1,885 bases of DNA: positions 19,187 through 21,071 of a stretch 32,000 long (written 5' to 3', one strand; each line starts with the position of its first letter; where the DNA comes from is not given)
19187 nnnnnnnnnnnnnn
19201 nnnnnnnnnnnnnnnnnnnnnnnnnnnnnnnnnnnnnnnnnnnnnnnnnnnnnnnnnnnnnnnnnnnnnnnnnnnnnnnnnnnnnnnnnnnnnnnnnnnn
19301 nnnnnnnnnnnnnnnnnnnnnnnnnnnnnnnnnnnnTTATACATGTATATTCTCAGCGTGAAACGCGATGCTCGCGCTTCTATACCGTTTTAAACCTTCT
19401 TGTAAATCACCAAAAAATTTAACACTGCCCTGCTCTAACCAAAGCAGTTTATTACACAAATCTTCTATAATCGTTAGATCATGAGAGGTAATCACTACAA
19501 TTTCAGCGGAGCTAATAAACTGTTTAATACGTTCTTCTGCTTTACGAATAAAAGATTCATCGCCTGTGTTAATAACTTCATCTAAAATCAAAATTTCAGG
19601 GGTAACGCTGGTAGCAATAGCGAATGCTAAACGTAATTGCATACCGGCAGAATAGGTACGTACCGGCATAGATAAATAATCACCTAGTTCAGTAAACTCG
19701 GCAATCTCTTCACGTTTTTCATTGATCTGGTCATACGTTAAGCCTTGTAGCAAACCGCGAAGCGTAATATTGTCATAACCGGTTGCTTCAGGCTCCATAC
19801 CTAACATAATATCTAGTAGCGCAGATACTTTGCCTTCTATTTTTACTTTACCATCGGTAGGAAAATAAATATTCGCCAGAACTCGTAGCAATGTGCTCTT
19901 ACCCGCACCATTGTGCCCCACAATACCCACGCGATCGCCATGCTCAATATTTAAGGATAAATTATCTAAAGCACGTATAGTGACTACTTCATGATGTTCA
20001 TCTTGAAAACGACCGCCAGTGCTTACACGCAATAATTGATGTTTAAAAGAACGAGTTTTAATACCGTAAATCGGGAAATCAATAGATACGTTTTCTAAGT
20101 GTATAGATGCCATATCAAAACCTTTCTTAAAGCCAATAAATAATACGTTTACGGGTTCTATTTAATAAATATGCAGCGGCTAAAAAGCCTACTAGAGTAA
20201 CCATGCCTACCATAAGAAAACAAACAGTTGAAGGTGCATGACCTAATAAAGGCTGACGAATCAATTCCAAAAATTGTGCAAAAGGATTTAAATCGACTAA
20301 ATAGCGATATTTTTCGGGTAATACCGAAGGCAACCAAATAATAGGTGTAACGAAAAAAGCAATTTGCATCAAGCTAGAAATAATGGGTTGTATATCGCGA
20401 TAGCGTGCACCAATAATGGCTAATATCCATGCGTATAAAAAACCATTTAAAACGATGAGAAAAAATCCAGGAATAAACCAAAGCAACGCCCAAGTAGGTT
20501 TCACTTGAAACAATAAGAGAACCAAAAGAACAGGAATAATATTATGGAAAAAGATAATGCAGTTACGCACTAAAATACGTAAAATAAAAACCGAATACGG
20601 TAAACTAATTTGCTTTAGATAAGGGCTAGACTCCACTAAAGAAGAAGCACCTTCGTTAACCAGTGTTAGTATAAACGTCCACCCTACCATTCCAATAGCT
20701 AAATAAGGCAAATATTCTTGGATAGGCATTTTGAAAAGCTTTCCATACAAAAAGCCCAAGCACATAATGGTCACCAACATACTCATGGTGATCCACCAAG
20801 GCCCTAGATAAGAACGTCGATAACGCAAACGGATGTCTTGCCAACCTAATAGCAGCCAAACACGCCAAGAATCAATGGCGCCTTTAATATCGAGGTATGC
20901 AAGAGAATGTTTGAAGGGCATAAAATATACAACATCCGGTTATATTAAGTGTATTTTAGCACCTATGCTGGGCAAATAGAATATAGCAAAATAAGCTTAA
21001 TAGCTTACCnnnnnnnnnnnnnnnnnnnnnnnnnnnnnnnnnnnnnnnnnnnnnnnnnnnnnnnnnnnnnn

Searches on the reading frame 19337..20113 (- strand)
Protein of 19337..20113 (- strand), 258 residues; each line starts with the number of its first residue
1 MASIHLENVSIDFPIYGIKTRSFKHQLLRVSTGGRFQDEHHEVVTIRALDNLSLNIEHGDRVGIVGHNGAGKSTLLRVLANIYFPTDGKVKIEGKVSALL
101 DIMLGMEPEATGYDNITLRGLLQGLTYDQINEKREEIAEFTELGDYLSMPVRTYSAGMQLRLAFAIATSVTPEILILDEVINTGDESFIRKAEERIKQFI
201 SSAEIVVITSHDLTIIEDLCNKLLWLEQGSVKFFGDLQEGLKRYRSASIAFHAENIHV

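Call 5: search_protein_families(library=pfam, proteins=[window:19337-20113:-], max_evalue=0.01)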
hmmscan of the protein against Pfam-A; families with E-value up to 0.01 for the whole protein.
window:19337-20113:- (258 aa): 5 families
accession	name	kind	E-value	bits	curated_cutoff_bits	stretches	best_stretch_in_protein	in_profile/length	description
PF00005.33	ABC_tran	-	4.6e-22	79.5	25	1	49-181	1-136/137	ABC transporter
PF13304.12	AAA_21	-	3.8e-05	24.3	27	1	63-82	3-22/304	AAA domain, putative AbiEii toxin, Type IV TA system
PF02463.25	SMC_N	-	0.00027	20.9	40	0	158-212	145-199/220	RecF/RecN/SMC N terminal domain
PF13555.12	AAA_29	-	0.0019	18.4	27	1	53-85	16-48/61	P-loop containing region of AAA domain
PF13476.12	AAA_23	-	0.0035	18.4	27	1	62-83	22-43/201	AAA domain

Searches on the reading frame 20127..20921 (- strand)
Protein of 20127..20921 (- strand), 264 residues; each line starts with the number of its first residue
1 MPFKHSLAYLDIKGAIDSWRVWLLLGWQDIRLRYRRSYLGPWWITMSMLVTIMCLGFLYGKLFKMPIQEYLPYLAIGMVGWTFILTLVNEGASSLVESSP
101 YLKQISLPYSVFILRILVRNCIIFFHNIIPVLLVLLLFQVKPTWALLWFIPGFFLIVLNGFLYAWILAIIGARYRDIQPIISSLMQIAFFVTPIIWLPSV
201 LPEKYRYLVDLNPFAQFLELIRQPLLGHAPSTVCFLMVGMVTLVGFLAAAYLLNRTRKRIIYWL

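Call 5: search_protein_families(library=pfam, proteins=[window:20127-20921:-], max_evalue=0.01)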
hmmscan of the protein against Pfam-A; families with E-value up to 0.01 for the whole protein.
window:20127-20921:- (264 aa): 1 family
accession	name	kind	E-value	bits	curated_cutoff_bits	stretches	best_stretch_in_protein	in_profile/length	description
PF01061.29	ABC2_membrane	-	1.6e-15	57.7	26.9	1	22-223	3-208/211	ABC-2 type transporter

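Call 53: find_encoding_contigs(protein=window:20127-20921:-, flank=10000, max_places=10)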
Protein window:20127-20921:- (264 aa): no gene with exactly this product is on record in the collection.
